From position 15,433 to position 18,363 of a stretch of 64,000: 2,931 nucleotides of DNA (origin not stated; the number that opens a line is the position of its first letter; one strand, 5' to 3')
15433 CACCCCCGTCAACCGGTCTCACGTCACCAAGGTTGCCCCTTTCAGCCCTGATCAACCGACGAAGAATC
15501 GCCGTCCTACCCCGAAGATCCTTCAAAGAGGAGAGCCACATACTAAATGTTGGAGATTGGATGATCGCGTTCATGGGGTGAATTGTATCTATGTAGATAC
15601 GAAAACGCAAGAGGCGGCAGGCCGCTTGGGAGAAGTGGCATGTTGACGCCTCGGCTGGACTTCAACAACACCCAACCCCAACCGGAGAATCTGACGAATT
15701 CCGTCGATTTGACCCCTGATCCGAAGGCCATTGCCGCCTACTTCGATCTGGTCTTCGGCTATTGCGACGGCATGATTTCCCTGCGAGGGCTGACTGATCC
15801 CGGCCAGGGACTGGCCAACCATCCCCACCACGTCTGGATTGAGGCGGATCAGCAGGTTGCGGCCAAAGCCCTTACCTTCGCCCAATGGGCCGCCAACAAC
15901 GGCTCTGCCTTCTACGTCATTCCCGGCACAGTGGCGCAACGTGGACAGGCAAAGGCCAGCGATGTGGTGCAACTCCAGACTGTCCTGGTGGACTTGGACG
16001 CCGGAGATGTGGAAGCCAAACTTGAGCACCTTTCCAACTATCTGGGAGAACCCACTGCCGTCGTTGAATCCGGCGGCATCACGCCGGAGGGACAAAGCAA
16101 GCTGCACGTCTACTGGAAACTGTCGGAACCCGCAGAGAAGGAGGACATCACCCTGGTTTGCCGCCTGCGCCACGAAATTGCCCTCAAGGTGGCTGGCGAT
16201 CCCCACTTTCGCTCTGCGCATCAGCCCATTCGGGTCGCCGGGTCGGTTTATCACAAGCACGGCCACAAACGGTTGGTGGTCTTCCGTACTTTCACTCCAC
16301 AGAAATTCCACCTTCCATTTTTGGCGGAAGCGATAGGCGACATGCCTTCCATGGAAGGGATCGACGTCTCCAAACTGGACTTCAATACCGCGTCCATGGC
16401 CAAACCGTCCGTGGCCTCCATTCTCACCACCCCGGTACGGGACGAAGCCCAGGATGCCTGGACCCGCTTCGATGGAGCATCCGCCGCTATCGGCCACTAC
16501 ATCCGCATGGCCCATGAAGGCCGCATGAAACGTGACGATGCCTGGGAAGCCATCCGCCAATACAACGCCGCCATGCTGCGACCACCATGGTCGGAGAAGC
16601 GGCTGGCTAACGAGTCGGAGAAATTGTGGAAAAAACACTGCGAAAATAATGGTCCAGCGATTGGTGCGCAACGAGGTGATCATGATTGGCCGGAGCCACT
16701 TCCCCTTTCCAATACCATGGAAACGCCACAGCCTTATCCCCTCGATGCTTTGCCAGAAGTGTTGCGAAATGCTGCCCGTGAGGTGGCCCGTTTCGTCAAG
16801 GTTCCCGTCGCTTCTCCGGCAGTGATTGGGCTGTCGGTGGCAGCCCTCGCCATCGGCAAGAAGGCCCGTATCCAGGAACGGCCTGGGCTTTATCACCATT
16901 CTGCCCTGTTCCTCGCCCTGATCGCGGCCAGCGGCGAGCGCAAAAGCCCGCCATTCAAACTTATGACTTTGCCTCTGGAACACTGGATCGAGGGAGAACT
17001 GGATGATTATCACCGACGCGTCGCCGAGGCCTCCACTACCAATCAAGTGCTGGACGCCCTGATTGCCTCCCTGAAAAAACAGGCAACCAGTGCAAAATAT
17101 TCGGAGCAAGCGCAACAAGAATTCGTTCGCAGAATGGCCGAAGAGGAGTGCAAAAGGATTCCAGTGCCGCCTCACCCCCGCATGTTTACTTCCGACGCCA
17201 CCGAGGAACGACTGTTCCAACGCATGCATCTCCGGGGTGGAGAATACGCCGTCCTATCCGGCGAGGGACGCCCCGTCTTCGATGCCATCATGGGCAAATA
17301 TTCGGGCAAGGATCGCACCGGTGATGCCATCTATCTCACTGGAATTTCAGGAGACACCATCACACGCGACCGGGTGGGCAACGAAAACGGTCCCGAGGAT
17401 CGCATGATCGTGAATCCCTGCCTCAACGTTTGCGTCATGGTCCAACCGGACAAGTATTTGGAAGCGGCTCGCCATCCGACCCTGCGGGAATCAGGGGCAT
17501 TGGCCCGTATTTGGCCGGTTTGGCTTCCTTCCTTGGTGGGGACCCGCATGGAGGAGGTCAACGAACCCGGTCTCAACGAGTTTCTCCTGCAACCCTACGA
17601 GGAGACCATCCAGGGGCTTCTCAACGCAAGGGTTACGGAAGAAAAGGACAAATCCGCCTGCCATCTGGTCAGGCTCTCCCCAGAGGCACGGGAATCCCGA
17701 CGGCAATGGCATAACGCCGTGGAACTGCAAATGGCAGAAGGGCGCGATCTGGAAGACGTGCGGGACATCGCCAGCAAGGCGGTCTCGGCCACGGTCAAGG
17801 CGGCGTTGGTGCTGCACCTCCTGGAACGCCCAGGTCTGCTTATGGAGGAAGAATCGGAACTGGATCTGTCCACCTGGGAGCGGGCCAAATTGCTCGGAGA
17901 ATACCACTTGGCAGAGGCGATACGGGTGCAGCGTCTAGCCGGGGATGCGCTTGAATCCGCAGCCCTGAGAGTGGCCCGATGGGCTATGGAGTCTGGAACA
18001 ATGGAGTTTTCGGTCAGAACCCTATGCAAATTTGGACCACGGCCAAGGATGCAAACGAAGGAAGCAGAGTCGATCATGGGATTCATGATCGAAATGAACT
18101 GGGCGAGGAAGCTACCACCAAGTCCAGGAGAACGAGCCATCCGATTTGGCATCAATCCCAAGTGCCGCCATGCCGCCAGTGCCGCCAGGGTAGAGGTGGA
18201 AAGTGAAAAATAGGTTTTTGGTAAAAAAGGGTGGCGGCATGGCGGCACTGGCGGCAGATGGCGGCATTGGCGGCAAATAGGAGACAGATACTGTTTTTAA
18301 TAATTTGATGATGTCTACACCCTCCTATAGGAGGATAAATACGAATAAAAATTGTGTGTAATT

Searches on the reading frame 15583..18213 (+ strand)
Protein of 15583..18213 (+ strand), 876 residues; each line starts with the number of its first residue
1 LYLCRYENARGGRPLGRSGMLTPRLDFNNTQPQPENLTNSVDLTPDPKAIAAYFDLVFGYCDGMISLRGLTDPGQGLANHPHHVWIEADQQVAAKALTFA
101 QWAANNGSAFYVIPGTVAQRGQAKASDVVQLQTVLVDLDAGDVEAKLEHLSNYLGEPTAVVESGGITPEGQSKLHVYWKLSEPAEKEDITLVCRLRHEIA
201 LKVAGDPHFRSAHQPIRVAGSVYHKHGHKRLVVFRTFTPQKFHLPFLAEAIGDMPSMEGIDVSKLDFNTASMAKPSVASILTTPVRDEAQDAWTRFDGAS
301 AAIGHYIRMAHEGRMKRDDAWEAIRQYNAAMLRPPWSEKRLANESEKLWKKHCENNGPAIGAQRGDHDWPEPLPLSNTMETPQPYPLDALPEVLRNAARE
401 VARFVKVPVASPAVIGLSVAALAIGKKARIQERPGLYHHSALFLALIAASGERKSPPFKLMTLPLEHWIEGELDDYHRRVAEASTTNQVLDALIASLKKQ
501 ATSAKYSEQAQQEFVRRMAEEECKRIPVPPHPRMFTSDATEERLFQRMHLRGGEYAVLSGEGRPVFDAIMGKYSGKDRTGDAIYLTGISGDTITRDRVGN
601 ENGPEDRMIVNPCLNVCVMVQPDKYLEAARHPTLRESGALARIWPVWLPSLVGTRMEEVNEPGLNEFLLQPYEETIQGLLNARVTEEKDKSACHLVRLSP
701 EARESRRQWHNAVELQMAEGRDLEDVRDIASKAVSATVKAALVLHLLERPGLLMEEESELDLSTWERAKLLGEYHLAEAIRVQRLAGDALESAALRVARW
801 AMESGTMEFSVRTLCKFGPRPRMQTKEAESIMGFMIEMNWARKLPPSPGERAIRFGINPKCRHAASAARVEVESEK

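Call 68: search_protein_families(library=pfam, proteins=[window:15583-18213:+], max_evalue=0.00001)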
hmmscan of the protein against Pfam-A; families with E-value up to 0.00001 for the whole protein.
window:15583-18213:+ (876 aa): 1 family
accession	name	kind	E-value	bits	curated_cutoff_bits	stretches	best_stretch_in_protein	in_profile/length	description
PF13148.11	DUF3987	-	3.6e-65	221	27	1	407-783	2-362/364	Protein of unknown function (DUF3987)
